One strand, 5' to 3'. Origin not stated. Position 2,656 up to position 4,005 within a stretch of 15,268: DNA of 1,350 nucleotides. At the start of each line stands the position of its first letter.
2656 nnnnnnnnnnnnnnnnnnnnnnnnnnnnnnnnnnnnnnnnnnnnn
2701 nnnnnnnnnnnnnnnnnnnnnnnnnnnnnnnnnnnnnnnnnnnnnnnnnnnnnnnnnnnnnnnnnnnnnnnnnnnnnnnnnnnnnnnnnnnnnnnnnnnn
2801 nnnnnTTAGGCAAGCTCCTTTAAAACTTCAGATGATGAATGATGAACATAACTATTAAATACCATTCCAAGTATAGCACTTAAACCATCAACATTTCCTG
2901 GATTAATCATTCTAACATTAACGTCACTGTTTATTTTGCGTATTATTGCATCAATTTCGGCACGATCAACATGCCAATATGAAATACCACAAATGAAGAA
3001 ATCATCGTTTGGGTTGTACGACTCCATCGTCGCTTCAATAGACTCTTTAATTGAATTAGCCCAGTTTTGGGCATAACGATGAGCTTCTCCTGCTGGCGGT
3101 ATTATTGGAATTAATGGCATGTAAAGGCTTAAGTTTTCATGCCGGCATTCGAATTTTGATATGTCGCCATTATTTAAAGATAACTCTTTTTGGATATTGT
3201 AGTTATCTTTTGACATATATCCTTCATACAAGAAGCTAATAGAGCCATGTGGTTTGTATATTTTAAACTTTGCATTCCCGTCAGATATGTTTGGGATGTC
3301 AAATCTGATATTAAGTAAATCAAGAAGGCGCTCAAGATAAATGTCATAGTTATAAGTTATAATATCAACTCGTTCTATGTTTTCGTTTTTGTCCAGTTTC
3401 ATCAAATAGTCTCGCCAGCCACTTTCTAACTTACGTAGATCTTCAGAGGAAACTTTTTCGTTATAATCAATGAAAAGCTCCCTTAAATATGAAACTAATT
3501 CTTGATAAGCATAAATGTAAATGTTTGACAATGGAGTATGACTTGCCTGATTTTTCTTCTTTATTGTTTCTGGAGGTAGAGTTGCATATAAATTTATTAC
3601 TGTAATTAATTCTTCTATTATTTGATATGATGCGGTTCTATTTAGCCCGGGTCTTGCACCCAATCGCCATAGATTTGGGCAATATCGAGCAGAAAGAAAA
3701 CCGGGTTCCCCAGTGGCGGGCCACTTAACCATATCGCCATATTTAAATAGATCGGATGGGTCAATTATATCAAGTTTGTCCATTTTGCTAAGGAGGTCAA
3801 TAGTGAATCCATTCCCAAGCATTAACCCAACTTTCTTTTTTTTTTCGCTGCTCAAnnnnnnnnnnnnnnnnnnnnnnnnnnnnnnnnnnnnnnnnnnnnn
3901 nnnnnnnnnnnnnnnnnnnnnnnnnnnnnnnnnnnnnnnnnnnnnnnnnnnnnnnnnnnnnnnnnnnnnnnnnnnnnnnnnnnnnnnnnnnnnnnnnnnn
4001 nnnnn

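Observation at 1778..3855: SIR2-like + DUF262 two-gene operon: candidate NAD-depleting anti-phage system that I cannot match to a named system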

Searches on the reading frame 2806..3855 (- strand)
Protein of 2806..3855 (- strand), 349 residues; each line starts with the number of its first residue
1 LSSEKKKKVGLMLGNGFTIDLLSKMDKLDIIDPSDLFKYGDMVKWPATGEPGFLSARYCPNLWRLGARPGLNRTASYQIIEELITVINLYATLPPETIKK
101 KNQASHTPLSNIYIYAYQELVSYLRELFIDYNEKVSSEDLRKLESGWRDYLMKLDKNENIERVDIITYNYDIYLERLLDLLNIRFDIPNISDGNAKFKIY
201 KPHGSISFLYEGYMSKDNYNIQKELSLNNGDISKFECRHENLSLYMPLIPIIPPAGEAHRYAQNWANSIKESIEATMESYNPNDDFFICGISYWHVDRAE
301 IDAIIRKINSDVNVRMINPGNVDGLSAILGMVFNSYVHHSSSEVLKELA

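Call 5: search_protein_families(library=pfam, proteins=[window:2806-3855:-], max_evalue=0.1)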
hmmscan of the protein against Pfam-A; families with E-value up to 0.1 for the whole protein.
window:2806-3855:- (349 aa): 2 families
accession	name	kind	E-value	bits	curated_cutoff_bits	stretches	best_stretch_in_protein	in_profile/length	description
PF14253.11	AbiH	-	9.7e-05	23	30.9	1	99-311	81-253/260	Bacteriophage abortive infection AbiH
PF13289.12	SIR2_2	-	0.0028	18.2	24.5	1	165-220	3-64/141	SIR2-like domain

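Call 6: search_protein_families(library=padloc, proteins=[window:2806-3855:-], max_evalue=0.1)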
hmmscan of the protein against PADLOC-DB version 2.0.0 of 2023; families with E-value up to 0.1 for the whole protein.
window:2806-3855:- (349 aa): 7 families
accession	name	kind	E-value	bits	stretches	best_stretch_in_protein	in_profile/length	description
PDLC04084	SIR2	-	0.0013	16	1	126-185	142-202/414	-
PDLC04074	SIR2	-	0.0028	14.8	1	124-184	99-164/357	-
PDLC04083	SIR2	-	0.0038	14.1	0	195-209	194-208/371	-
PDLC04082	SIR2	-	0.0049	13.8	0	195-210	189-204/345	-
PDLC04092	SIR2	-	0.0094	13.3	1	157-317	113-258/318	-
PDLC04087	SIR2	-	0.033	11.1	0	161-185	131-155/343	-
PDLC04085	SIR2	-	0.045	10.6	1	129-186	166-223/463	-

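Call 7: search_protein_families(library=ncbifam, proteins=[window:2806-3855:-], max_evalue=0.1)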
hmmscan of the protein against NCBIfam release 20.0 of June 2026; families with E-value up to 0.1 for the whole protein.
window:2806-3855:- (349 aa): 2 families
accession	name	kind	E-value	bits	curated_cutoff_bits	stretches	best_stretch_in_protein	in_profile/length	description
NF002602.0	PRK02260.1-2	equivalog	0.0011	18.8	197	1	201-314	51-153/171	S-ribosylhomocysteine lyase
TIGR01769.1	GGGP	equivalog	0.021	14.6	161.55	1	270-333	11-74/205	phosphoglycerol geranylgeranyltransferase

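Call 17: find_homologous_proteins(query=window:2806-3855:-, max_evalue=0.001)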
Query window:2806-3855:- (349 aa): 691 proteins with E <= 0.001 among 2404 candidates; the best 120 are listed.
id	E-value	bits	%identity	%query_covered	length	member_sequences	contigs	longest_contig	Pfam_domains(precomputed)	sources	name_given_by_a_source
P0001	4.3e-233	791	100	100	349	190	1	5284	-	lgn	-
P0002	7.6e-205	698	87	99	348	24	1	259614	-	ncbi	ncbi:TPA: hypothetical protein ACG0QJ_001726 [Proteus mirabilis]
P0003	2.8e-183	627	78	100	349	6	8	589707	-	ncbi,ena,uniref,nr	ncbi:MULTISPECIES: SIR2 family protein [Pectobacterium]|uniref:hypothetical protein n=1 Tax=Pectobac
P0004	1.9e-182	624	76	100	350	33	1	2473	-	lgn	-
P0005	2.3e-181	621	80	97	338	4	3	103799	-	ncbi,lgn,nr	ncbi:TPA: hypothetical protein PXS19_002522 [Yersinia enterocolitica]|nr:hypothetical protein [Yersi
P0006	5.9e-180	616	75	100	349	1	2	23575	-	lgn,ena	-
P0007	7.0e-160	550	67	98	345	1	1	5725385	-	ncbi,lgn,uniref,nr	ncbi:hypothetical protein CRN79_16650 [Serratia fonticola]|uniref:hypothetical protein n=1 Tax=Serra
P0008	1.8e-156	539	65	98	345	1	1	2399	-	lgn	-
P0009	5.2e-151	521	63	98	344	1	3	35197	PF13289.13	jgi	jgi:hypothetical protein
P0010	3.6e-143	495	61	98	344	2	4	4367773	-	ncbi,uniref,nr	ncbi:hypothetical protein [Dickeya lacustris]|uniref:SIR2-like domain-containing protein n=1 Tax=Dic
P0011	3.5e-133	462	60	98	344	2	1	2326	-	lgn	-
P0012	7.6e-129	448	57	99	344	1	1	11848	-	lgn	-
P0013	1.7e-128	447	58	98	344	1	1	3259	-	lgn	-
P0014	2.7e-122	427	84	64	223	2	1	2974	-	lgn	-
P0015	2.0e-89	319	72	56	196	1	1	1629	-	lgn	-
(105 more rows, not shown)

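Call 20: find_related_loci(query=A1, collection=genome_contigs, flank=6000)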
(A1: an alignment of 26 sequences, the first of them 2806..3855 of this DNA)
Query A1 (349 aa) in genome_contigs; peptide patterns used: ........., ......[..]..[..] (x = any residue, [..] = any of these).
80 stretches matched a pattern; 75 encode a relative of the query (tblastn E <= 1e-3); 73 distinct loci.
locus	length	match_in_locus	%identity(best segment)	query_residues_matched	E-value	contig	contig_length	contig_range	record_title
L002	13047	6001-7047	96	1-349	0e+0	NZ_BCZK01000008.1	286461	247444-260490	Klebsiella oxytoca NBRC 105695, whole genome shotgun sequence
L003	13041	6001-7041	42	1-347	8e-86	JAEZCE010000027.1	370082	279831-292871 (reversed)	MAG: Bacillota bacterium isolate OH_CBrB_22 k127_1065238, whole genome shotgun sequence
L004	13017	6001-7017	42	7-347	4e-82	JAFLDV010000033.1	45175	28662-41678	MAG: Gammaproteobacteria bacterium isolate UWPOB_PARA1 gnl_X_DJNKCBNJ_33, whole genome shotgun sequence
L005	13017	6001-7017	39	7-347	7e-82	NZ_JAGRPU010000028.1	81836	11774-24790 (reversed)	Endozoicomonas sp. ISHI1 NODE_28_length_81836_cov_140.059051, whole genome shotgun sequence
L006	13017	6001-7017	40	7-347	9e-82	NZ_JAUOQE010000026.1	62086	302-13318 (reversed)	Amphritea sp. 1_MG-2023 strain F2R10 DELMAAND_26, whole genome shotgun sequence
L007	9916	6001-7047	37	3-348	1e-81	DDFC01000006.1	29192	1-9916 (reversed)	MAG TPA_asm: Verrucomicrobiaceae bacterium UBA1938 UBA1938_contig_20513, whole genome shotgun sequence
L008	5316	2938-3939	42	7-343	4e-81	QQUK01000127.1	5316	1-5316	MAG: Calditrichaeota bacterium isolate CLD4 4248, whole genome shotgun sequence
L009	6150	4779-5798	38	7-347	9e-81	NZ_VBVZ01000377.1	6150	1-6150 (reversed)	Pseudomonas edaphica strain RD25 NODE_377_length_6150_cov_3.02341, whole genome shotgun sequence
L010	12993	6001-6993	41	6-345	3e-80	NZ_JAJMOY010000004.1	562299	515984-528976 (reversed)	Flavobacterium sp. ENC Flavobacterium_sp._ENC_Assembly_contig_4, whole genome shotgun sequence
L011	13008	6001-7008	39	2-345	1e-78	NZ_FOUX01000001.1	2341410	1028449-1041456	Chitinophaga sp. YR627, whole genome shotgun sequence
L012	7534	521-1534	38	7-346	2e-77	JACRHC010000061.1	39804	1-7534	MAG: Nitrospirae bacterium isolate NC_groundwater_1767_Pr3_B-0.1um_50_141 SR-2_scaffold_141_1319897, whole genome shotgu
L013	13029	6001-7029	41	7-347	4e-77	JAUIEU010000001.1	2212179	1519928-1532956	MAG: bacterium isolate 8_bin.45 NODE_1_length_2212179_cov_10.410928, whole genome shotgun sequence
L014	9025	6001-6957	40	7-333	9e-77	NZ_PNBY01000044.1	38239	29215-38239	Pseudoalteromonas aurantia strain S3788 S3788_S40_L001_R1_001__paired__contig_44, whole genome shotgun sequence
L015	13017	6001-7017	38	5-345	7e-77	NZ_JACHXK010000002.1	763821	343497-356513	Paenibacillus phyllosphaerae strain CECT 5862 Ga0372392_02, whole genome shotgun sequence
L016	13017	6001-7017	41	7-346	2e-76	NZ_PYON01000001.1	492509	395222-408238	Photobacterium kishitanii strain ATCC BAA-1194 CFSAN065434_1, whole genome shotgun sequence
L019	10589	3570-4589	39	7-348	2e-75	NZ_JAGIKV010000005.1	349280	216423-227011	Paenibacillus xylanexedens strain DSM 21292 Ga0454120_05, whole genome shotgun sequence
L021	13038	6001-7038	40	7-347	2e-74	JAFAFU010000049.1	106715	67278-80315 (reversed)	MAG: Bacillota bacterium isolate OH_SBlB_19 k127_295058, whole genome shotgun sequence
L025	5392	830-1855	40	7-346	1e-73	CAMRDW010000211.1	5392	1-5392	MAG TPA_asm: uncultured Enterovibrio sp. isolate ERR3140038_bin.1_metaWRAP_v1.3_MAG genome assembly, contig: ERZ4740346.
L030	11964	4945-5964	39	7-349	1e-71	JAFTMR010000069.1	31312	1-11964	MAG: Phascolarctobacterium sp. isolate RGIG3958 Roe_deer_Cecum-3__c380279, whole genome shotgun sequence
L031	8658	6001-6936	40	36-348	2e-71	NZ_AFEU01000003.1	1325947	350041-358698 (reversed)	Bacillus methanolicus PB1 contig_3, whole genome shotgun sequence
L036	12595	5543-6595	38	7-344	9e-68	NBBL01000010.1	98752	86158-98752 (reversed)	Lachnospiraceae bacterium strain KA00044 Contig_10, whole genome shotgun sequence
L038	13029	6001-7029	38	7-347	3e-67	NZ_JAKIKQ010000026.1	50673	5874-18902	Shewanella kaireitica strain DSM 17170 contig00026, whole genome shotgun sequence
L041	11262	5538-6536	35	8-348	3e-66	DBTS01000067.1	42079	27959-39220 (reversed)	MAG TPA_asm: Rhodocyclaceae bacterium UBA1310 UBA1310_contig_7341, whole genome shotgun sequence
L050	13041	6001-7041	38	5-345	8e-63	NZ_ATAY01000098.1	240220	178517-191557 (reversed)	Ruminiclostridium papyrosolvens C7 contig01658, whole genome shotgun sequence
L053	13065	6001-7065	36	5-343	2e-61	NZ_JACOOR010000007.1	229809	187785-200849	Anaerosacchariphilus hominis strain NSJ-68 H10_ctg007, whole genome shotgun sequence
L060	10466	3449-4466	42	7-348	1e-69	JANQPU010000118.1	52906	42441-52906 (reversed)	MAG: Acaryochloris sp. IP29b_bin.176 k99_1777643, whole genome shotgun sequence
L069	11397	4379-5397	37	2-343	2e-55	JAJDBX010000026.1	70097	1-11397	MAG: Nitrospirota bacterium isolate OFTM336 OFTM336_25, whole genome shotgun sequence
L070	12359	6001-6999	36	8-348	2e-68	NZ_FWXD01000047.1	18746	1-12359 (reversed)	Andreprevotia lacus DSM 23236, whole genome shotgun sequence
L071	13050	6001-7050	37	7-342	1e-62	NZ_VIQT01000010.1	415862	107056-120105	Anaerotruncus colihominis strain JM4-15 12_Assembly.final.scaffolds_scaffold1.1, whole genome shotgun sequence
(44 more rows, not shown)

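Call 38: predict_structure(alignment_id=A1)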
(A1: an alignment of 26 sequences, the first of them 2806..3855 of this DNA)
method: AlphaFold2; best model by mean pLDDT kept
length: 349 residues; sequences in the alignment: 26
mean_pLDDT: 89.0   pTM: 0.89
mean pLDDT of the five models: 89.0, 88.4, 86.9, 86.5, 86.2
residues with pLDDT >= 90: 229; 70-90: 90; 50-70: 29; < 50: 1
segments of 3 or more residues with pLDDT < 50: none
pLDDT, mean of each block of 10 residues (from residue 1): 80 93 94 94 96 96 95 92 86 78 65 89 96 95 91 96 96 96 95 92 93 90 67 91 90 75 83 96 95 76 94 88 83 94 85
secondary structure, 60 per line:
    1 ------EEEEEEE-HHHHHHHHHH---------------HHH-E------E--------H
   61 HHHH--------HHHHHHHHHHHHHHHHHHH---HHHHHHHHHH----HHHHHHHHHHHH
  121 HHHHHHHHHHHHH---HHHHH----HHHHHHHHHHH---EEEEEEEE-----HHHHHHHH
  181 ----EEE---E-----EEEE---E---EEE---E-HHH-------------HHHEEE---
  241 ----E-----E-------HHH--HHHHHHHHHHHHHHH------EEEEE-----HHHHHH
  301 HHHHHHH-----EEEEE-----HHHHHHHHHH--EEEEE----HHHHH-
elements in order: E7-13 H15-24 H60-64 H73-91 H95-104 H109-133 H137-141 H146-156 E160-167 H173-180 E185-187 E197-200 E208-210 E235-237 H264-278 E285-289 H295-307 E313-317 H323-332 E335-339 H344-348

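Call 42: fold_search(model_id=the predicted structure, library=pdb)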
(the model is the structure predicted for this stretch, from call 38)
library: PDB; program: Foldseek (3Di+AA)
matches with E <= 10: 692; with E <= 0.001: 41
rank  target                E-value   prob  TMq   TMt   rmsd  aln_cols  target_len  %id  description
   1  8sub_B                5.5e-10  1.00  0.49  0.44   7.9       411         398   16  E. coli SIR2-HerA complex (dodecamer SIR2 pentamer HerA) (released 2023-12-27)
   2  8sub_G                5.9e-09  1.00  0.48  0.44  10.3       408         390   15  E. coli SIR2-HerA complex (dodecamer SIR2 pentamer HerA) (released 2023-12-27)
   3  8sub_I                7.0e-09  1.00  0.47  0.43   9.2       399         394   14  E. coli SIR2-HerA complex (dodecamer SIR2 pentamer HerA) (released 2023-12-27)
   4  8sxx_L                1.4e-08  1.00  0.52  0.48   7.0       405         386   14  E. coli dodecamer SIR2 (released 2023-12-27)
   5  8sub_E                1.6e-08  1.00  0.49  0.44   9.2       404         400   15  E. coli SIR2-HerA complex (dodecamer SIR2 pentamer HerA) (released 2023-12-27)
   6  8sub_D                2.4e-08  1.00  0.49  0.43   9.3       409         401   17  E. coli SIR2-HerA complex (dodecamer SIR2 pentamer HerA) (released 2023-12-27)
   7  8su9_D                2.4e-08  1.00  0.47  0.42   9.5       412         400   15  E. coli SIR2-HerA complex (hexamer HerA bound with dodecamer Sir2) (released 2024-03-27)
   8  8wld_R                2.9e-08  1.00  0.42  0.43  10.4       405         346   14  Cryo-EM structure of SIR2/HerA antiphage complex (released 2024-09-11)
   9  8sub_K                3.0e-08  1.00  0.50  0.45   8.1       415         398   15  E. coli SIR2-HerA complex (dodecamer SIR2 pentamer HerA) (released 2023-12-27)
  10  8sub_A                4.0e-08  1.00  0.46  0.42   9.3       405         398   15  E. coli SIR2-HerA complex (dodecamer SIR2 pentamer HerA) (released 2023-12-27)
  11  8yhx_Q                4.2e-08  1.00  0.50  0.42  13.6       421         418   13  Cryo-EM structure of the trimeric HerA (released 2024-11-06)
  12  8j4u_G                5.0e-08  1.00  0.48  0.44   9.5       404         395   15  Structure of HerA-Sir2 complex from Escherichia coli Nezha system (released 2024-01-03)
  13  8suw_B                5.0e-08  1.00  0.48  0.43   9.9       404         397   15  E. coli SIR2-HerA complex (dodecamer SIR2 bound 4 protomers of HerA) (released 2024-03-27)
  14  8w9l_A                6.0e-08  1.00  0.46  0.45   8.4       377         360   12  Cryo-EM structure of PsSIR2 (released 2024-09-11)
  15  8suw_F                8.8e-08  1.00  0.48  0.43   8.8       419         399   16  E. coli SIR2-HerA complex (dodecamer SIR2 bound 4 protomers of HerA) (released 2024-03-27)
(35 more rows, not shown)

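Call 44: search_protein_families(library=pfam, proteins=[L053:4172-5158:+, L053:5106-5981:+, L003:9124-9993:+, L013:8115-8975:-, L071:3712-5550:+, L030:7367-9667:+, L050:4277-5758:-, L070:4572-5843:+, L003:8174-9127:+, L019:6883-8058:-], max_evalue=0.001)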
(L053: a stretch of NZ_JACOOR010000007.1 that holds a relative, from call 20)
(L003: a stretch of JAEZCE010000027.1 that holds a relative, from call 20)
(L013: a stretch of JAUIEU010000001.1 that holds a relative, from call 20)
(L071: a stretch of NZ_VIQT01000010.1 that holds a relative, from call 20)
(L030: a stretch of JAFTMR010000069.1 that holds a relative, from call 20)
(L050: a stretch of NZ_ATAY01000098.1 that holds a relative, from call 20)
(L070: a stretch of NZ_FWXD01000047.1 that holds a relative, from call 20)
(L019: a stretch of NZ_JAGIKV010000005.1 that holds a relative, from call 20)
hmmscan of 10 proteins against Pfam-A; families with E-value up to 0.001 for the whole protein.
L053:4172-5158:+ (328 aa): 1 family
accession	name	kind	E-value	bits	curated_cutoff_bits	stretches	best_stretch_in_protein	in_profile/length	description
PF00145.23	DNA_methylase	-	7.1e-74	249.6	22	1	6-307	2-323/324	C-5 cytosine-specific DNA methylase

L053:5106-5981:+ (291 aa): 1 family
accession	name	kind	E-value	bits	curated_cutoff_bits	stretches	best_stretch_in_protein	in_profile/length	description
PF09015.16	NgoMIV_restric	-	1.2e-140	467.9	23.2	1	12-291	1-275/275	NgoMIV restriction enzyme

L003:9124-9993:+ (289 aa): 1 family
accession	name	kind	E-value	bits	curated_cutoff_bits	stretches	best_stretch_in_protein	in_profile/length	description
PF09015.16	NgoMIV_restric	-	3.6e-126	420.4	23.2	1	17-289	1-275/275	NgoMIV restriction enzyme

L013:8115-8975:- (286 aa): 1 family
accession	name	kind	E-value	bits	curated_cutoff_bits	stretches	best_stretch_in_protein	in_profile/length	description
PF09015.16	NgoMIV_restric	-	1.2e-114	382.6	23.2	1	19-285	8-274/275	NgoMIV restriction enzyme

L071:3712-5550:+ (612 aa): 2 families
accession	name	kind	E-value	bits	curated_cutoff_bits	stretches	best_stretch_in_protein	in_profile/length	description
PF09015.16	NgoMIV_restric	-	5.6e-106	354.2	23.2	1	324-612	1-275/275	NgoMIV restriction enzyme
PF00145.23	DNA_methylase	-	2.6e-70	237.8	22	1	6-307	2-323/324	C-5 cytosine-specific DNA methylase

L030:7367-9667:+ (766 aa): 2 families
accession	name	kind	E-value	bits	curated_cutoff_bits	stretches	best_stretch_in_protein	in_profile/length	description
PF00145.23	DNA_methylase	-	1.8e-128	429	22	2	4-348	2-324/324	C-5 cytosine-specific DNA methylase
PF09445.16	Methyltransf_15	-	2.7e-05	24.2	22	0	5-94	4-94/165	RNA cap guanine-N2 methyltransferase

L050:4277-5758:- (493 aa): 1 family
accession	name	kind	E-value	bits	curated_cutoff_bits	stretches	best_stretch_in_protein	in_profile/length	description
PF00145.23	DNA_methylase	-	2.1e-56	192.1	22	1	3-426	2-324/324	C-5 cytosine-specific DNA methylase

L070:4572-5843:+ (423 aa): 1 family
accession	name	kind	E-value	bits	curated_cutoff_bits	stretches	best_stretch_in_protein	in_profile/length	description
PF00145.23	DNA_methylase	-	7.6e-65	219.9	22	1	17-391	1-320/324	C-5 cytosine-specific DNA methylase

L003:8174-9127:+ (317 aa): 1 family
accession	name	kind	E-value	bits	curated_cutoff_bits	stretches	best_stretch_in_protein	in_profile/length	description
PF00145.23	DNA_methylase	-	7.7e-76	256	22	1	3-303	2-322/324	C-5 cytosine-specific DNA methylase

L019:6883-8058:- (391 aa): 1 family
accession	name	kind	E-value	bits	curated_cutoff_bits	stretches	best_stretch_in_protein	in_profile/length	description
PF00145.23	DNA_methylase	-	8.1e-49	167.2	22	1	16-376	4-322/324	C-5 cytosine-specific DNA methylase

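Call 50: search_protein_families(library=pfam, alignment_id=A3, max_evalue=0.00001)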
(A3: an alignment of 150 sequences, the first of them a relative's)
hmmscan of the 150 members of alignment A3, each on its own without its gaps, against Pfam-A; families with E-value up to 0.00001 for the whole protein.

A. member 1, L002:5457-5852:- (131 aa): 1 family
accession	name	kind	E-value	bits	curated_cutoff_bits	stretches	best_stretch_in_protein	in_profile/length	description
PF07511.17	DUF1525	-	6.2e-38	129.8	24.1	1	18-128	2-111/113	Protein of unknown function (DUF1525)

B. families by the number of members that match (of 150 scanned): 179 families (the first 25 are shown)
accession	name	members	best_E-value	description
PF00145.23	DNA_methylase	17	1.8e-128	C-5 cytosine-specific DNA methylase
PF09015.16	NgoMIV_restric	9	1.2e-140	NgoMIV restriction enzyme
PF01381.28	HTH_3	7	1e-36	Helix-turn-helix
PF12844.13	HTH_19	6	8.1e-24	Helix-turn-helix domain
PF13560.12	HTH_31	5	1.4e-28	Helix-turn-helix domain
PF13649.12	Methyltransf_25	3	3e-13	Methyltransferase domain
PF13443.12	HTH_26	3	4.8e-12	Cro/C1-type HTH DNA-binding domain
PF13847.12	Methyltransf_31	3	3.5e-10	Methyltransferase domain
PF01844.29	HNH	3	6.1e-10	HNH endonuclease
PF07832.17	Bse634I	2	1.5e-57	Cfr10I/Bse634I restriction endonuclease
PF04851.21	ResIII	2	1.1e-37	Type III restriction enzyme, res subunit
PF03852.21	Vsr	2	3.1e-32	DNA mismatch endonuclease Vsr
PF10672.15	Methyltrans_SAM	2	4.6e-20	S-adenosylmethionine-dependent methyltransferase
PF00271.37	Helicase_C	2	9.8e-20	Helicase conserved C-terminal domain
PF17785.7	PUA_3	2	7.4e-18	PUA-like domain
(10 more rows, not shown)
